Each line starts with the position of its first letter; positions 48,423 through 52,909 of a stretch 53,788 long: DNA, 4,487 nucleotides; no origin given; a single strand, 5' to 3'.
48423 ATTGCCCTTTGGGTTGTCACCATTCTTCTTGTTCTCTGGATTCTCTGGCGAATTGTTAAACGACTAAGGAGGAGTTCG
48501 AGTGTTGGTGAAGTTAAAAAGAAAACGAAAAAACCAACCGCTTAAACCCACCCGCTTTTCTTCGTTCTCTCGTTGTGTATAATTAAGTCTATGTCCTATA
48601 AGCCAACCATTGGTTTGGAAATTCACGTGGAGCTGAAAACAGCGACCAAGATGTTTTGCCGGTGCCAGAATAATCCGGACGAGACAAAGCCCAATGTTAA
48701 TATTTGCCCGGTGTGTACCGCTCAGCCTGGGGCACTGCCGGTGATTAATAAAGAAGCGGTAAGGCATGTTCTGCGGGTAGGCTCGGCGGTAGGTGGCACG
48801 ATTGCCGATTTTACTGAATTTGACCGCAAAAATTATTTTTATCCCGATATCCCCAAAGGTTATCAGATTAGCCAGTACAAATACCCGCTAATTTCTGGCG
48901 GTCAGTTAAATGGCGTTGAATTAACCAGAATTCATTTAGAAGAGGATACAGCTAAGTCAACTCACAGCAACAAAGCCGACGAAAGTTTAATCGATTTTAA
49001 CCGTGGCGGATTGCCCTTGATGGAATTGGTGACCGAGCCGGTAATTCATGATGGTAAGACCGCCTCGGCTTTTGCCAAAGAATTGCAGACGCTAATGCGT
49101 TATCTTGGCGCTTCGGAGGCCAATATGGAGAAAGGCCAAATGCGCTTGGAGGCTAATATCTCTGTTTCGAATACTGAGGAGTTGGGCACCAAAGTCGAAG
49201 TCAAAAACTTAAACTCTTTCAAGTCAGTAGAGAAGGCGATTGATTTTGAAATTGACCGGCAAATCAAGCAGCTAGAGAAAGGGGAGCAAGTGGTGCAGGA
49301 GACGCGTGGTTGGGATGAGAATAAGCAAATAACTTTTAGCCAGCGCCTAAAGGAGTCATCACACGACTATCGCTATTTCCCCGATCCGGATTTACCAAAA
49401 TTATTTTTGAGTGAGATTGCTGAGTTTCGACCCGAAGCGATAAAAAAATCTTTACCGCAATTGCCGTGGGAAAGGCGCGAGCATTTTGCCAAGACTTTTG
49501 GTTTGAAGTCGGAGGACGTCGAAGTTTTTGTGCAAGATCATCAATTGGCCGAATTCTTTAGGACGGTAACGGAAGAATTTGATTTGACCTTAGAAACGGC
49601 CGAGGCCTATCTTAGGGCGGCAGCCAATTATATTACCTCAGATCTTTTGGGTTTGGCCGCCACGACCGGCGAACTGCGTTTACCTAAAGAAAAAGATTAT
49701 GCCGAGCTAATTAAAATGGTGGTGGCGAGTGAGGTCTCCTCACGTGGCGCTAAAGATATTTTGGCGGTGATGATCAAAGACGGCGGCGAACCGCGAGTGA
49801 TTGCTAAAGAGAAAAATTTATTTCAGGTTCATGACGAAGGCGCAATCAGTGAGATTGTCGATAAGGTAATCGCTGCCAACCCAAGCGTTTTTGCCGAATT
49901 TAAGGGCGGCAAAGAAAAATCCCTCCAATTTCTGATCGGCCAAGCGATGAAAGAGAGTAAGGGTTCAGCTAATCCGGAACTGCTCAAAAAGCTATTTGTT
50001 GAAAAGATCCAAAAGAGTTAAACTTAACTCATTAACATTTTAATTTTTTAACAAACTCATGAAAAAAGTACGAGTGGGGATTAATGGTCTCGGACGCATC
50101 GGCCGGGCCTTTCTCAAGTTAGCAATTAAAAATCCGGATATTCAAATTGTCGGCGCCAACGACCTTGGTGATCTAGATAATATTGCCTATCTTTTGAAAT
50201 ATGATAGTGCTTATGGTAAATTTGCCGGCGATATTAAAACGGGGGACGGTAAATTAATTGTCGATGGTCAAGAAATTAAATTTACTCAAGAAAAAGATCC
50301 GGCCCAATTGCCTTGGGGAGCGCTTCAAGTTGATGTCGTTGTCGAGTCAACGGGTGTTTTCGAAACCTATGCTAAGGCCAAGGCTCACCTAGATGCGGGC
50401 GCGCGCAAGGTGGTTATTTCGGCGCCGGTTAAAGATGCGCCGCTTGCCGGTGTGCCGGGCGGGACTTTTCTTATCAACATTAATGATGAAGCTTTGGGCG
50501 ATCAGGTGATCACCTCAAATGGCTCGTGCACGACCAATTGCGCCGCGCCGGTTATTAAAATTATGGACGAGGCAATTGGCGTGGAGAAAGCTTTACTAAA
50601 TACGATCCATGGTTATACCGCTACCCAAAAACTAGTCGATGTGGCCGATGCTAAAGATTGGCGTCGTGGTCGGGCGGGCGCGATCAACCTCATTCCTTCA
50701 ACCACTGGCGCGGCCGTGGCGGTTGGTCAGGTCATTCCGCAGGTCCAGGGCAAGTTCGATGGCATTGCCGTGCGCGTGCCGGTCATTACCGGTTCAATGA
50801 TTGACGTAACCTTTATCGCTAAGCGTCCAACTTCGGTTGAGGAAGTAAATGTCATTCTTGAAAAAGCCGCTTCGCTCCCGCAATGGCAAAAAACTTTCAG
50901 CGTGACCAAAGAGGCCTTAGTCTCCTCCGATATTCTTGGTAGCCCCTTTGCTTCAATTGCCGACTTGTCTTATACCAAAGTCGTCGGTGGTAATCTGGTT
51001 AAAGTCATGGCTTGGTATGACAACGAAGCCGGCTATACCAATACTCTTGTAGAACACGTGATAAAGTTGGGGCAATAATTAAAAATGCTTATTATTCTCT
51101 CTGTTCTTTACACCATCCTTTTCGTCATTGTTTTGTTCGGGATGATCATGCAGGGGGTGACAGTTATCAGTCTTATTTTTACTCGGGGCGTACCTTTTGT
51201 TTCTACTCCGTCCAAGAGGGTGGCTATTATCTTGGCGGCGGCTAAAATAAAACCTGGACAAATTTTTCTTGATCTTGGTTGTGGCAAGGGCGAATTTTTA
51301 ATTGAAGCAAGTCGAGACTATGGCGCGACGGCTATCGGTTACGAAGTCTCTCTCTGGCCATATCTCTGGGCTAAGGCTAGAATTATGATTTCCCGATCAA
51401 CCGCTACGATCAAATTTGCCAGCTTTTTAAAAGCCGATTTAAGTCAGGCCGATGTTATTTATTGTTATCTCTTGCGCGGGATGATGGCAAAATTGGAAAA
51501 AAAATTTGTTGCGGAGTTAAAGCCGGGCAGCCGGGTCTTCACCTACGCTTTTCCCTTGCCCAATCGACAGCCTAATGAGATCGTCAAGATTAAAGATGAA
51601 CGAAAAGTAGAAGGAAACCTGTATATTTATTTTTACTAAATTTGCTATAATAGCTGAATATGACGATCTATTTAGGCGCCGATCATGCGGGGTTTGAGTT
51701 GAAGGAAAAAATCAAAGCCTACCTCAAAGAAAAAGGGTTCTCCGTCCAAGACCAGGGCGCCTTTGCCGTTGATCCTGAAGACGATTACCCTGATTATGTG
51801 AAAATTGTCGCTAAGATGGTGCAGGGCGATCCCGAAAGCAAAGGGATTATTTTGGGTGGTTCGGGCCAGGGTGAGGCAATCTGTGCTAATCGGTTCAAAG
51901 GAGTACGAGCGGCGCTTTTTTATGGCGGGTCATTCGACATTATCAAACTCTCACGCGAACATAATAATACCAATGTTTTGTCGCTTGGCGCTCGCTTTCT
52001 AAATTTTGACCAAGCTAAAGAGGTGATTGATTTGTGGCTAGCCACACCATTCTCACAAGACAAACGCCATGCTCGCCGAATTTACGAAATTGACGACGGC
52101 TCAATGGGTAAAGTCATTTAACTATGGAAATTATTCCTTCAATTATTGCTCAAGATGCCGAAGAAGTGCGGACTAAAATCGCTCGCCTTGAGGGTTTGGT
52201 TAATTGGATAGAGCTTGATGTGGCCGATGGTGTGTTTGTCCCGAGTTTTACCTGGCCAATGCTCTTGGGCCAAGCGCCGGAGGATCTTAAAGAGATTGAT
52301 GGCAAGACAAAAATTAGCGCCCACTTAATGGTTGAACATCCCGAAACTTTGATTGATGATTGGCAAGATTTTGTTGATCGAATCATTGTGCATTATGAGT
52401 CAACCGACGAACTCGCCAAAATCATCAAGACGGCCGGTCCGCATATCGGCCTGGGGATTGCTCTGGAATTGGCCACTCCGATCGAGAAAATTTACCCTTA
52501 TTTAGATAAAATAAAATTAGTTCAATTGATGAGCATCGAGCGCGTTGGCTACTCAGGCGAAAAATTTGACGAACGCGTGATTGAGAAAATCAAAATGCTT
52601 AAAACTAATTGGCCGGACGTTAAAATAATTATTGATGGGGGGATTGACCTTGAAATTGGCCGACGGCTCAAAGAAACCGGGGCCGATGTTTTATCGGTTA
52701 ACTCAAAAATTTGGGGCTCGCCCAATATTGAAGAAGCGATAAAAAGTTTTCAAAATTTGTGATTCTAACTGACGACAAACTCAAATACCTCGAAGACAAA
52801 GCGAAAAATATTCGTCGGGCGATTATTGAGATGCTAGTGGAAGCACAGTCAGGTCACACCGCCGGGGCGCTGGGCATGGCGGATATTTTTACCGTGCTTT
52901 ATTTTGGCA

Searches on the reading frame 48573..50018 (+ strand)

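Call 10: search_protein_families(library=pfam, proteins=[window:48573-50018:+], max_evalue=0.001)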
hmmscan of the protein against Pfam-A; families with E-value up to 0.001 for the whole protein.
window:48573-50018:+ (482 aa): 2 families
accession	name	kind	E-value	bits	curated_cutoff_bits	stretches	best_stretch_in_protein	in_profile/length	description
PF02934.20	GatB_N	-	2.5e-106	355.4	23.4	1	12-281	2-273/277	GatB/GatE catalytic domain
PF02637.23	GatB_Yqey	-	3.7e-32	111.7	27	1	345-479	9-148/148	GatB domain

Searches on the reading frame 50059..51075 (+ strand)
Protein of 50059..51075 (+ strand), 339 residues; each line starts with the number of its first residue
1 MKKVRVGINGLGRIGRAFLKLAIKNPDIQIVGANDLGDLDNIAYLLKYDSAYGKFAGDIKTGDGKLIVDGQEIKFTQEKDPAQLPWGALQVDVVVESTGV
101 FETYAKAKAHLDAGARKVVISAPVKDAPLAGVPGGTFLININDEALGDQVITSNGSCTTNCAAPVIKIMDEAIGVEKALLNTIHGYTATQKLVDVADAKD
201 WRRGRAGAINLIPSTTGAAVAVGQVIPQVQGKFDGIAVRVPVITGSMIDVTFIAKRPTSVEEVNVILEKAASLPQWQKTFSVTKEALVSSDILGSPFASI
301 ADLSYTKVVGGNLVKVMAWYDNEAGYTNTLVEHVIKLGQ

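Call 10: search_protein_families(library=pfam, proteins=[window:50059-51075:+], max_evalue=0.001)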
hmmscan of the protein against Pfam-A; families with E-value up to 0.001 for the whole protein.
window:50059-51075:+ (339 aa): 2 families
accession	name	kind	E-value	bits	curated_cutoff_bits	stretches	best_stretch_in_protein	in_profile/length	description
PF02800.25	Gp_dh_C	-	4.7e-52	176.2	24.4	1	163-320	2-158/158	Glyceraldehyde 3-phosphate dehydrogenase, C-terminal domain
PF00044.30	Gp_dh_N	-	9e-37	125.9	31.7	1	4-103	1-100/101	Glyceraldehyde 3-phosphate dehydrogenase, NAD binding domain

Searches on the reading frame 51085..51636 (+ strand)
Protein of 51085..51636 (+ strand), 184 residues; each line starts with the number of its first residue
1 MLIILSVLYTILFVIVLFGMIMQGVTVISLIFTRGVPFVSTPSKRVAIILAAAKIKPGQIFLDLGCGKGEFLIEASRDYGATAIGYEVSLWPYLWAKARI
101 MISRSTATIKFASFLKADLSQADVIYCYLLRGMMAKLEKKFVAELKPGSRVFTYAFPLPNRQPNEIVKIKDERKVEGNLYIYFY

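Call 87: search_protein_families(library=pfam, proteins=[window:51085-51636:+], max_evalue=0.00001)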
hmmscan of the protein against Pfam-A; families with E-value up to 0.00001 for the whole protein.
window:51085-51636:+ (184 aa): 2 families
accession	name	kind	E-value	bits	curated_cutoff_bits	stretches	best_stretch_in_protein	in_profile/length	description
PF13489.12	Methyltransf_23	-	3.3e-07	30.6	27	1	51-133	16-93/164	Methyltransferase domain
PF02353.26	CMAS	-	2.4e-06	27.5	27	1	44-101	49-106/273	Mycolic acid cyclopropane synthetase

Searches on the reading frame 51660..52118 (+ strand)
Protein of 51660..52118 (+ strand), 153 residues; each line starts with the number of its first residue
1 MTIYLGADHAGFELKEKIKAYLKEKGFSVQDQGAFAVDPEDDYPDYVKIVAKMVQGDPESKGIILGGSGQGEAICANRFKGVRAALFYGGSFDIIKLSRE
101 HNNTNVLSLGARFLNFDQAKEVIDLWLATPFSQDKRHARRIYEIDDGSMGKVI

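Call 87: search_protein_families(library=pfam, proteins=[window:51660-52118:+], max_evalue=0.00001)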
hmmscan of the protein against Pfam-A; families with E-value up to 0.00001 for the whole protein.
window:51660-52118:+ (153 aa): 1 family
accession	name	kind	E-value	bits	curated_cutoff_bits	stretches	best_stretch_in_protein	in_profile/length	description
PF02502.23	LacAB_rpiB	-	2e-42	144.8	24.7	1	3-144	1-138/138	Ribose/Galactose Isomerase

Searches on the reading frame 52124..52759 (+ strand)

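Call 87: search_protein_families(library=pfam, proteins=[window:52124-52759:+], max_evalue=0.00001)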
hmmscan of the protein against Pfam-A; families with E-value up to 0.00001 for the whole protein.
window:52124-52759:+ (212 aa): 1 family
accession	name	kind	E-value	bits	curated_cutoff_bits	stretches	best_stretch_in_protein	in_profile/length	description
PF00834.25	Ribul_P_3_epim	-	1.8e-31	109.5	21.1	1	3-196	2-197/198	Ribulose-phosphate 3 epimerase family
